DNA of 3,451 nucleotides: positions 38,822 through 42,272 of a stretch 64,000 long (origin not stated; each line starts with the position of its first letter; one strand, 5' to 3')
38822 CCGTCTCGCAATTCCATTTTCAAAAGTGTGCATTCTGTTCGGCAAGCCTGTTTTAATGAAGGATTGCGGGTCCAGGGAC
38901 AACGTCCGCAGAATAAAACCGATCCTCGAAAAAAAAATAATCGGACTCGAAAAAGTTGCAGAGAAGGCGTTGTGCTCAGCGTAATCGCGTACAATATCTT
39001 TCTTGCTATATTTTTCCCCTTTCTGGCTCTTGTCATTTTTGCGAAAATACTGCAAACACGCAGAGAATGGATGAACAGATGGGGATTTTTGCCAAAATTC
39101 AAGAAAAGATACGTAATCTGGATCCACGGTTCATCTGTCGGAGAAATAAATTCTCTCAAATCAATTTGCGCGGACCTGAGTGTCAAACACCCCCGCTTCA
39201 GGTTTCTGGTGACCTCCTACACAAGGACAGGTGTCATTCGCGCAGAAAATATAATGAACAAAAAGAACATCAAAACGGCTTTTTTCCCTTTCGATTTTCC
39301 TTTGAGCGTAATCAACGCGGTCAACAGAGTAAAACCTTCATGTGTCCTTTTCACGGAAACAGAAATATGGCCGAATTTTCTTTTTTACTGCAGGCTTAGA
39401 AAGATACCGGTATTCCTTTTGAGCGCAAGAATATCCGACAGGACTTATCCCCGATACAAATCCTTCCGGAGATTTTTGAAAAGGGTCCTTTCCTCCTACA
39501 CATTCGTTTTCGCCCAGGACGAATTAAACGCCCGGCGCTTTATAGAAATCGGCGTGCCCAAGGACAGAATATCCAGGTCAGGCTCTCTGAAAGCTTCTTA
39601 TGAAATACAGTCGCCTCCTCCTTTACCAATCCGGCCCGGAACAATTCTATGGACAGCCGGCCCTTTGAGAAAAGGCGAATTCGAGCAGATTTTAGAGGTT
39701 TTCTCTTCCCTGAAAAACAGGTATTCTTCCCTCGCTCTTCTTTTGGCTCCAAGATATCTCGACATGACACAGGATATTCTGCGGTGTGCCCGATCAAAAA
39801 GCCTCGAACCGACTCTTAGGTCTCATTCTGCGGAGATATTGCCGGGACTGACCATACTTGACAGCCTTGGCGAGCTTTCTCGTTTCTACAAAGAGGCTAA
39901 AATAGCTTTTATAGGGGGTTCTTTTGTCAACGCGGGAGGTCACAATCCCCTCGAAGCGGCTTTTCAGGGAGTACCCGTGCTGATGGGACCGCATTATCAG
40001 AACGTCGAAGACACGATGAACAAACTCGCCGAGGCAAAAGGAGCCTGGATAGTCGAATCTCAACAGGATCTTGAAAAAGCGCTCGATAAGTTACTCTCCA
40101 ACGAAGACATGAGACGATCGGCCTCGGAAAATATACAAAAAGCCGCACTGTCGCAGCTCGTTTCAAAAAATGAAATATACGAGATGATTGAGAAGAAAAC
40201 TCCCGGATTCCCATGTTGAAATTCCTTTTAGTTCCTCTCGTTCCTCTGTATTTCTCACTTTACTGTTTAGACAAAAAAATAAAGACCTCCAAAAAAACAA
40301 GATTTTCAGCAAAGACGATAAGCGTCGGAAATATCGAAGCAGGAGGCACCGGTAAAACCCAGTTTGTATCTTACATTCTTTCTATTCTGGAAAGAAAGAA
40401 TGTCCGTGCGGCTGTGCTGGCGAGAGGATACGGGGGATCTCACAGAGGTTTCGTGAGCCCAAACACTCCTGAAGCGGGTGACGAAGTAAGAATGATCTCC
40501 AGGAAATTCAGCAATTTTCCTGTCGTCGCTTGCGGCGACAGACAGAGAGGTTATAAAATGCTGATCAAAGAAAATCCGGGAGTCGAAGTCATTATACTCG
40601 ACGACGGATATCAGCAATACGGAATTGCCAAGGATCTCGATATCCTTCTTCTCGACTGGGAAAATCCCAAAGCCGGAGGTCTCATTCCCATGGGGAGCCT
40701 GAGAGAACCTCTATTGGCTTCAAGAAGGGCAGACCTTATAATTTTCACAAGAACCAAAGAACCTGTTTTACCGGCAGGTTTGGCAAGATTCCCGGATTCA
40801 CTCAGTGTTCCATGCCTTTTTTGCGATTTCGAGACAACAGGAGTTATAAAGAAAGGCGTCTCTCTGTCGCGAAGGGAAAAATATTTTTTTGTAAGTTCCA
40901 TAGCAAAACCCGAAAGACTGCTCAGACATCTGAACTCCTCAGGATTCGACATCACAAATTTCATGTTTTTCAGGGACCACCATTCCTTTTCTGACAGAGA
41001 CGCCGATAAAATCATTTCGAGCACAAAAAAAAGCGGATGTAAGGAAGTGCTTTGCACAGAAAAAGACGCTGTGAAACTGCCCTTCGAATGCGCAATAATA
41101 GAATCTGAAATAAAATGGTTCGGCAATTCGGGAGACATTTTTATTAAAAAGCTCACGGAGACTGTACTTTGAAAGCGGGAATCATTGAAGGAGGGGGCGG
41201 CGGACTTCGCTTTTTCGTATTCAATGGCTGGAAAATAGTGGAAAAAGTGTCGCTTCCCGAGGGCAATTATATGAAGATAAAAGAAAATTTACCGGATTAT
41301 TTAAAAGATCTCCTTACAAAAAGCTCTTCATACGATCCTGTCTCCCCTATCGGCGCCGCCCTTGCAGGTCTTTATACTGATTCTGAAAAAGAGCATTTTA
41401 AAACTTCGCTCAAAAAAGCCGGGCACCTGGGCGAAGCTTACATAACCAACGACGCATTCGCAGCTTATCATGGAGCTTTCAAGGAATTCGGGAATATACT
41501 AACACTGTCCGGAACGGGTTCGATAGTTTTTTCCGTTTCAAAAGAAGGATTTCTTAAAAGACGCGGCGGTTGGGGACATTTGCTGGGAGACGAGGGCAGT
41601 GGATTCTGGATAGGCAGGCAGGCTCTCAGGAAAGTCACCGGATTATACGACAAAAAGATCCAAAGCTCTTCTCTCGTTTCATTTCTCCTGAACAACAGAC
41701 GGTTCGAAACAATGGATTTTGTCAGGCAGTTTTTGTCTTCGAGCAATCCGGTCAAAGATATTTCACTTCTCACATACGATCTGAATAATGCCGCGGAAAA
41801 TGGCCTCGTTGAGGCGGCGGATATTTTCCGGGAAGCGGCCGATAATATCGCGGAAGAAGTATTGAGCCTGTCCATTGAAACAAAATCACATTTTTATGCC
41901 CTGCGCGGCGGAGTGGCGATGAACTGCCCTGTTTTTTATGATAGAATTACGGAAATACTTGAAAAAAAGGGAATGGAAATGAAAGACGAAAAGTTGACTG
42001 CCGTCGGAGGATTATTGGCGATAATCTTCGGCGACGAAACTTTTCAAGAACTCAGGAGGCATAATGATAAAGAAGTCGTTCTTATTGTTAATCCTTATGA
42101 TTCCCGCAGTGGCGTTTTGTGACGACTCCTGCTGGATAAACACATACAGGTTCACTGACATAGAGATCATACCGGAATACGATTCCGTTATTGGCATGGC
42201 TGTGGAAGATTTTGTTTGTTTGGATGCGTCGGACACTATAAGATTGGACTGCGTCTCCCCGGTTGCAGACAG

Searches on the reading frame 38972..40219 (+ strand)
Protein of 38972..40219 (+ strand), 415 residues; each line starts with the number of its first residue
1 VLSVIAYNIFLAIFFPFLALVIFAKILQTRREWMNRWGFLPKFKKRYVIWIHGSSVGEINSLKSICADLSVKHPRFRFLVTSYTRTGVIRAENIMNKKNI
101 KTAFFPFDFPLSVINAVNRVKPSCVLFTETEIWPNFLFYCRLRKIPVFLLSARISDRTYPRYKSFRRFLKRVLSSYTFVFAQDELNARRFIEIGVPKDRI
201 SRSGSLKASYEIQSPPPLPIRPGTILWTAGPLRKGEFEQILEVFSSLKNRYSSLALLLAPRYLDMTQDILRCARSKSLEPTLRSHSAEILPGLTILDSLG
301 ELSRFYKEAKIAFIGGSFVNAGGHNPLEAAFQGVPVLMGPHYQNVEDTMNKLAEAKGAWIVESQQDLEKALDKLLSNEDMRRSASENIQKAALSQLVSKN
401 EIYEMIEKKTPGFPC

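Call 107: search_protein_families(library=pfam, proteins=[window:38972-40219:+], max_evalue=0.00001)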
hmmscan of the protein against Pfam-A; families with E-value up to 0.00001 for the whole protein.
window:38972-40219:+ (415 aa): 2 families
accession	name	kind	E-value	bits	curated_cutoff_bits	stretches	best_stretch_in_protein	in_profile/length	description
PF04413.22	Glycos_transf_N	-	9.2e-51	172.4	23.9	1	32-208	2-177/179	3-Deoxy-D-manno-octulosonic-acid transferase (kdotransferase)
PF00534.26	Glycos_transf_1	-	9.7e-09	35.4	26.4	1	239-390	32-171/172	Glycosyl transferases group 1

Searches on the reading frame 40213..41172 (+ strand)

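Call 107: search_protein_families(library=pfam, proteins=[window:40213-41172:+], max_evalue=0.00001)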
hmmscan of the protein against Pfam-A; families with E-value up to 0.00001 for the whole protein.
window:40213-41172:+ (319 aa): 1 family
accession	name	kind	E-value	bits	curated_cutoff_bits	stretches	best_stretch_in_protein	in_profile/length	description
PF02606.20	LpxK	-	4.4e-63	213.8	27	1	3-290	2-295/328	Tetraacyldisaccharide-1-P 4'-kinase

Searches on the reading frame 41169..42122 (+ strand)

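Call 107: search_protein_families(library=pfam, proteins=[window:41169-42122:+], max_evalue=0.00001)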
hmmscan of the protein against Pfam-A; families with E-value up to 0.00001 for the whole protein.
window:41169-42122:+ (317 aa): 1 family
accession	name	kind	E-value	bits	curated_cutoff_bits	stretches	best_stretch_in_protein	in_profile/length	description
PF01869.26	BcrAD_BadFG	-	5.9e-12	46.1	31.5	1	62-272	66-252/271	BadF/BadG/BcrA/BcrD ATPase family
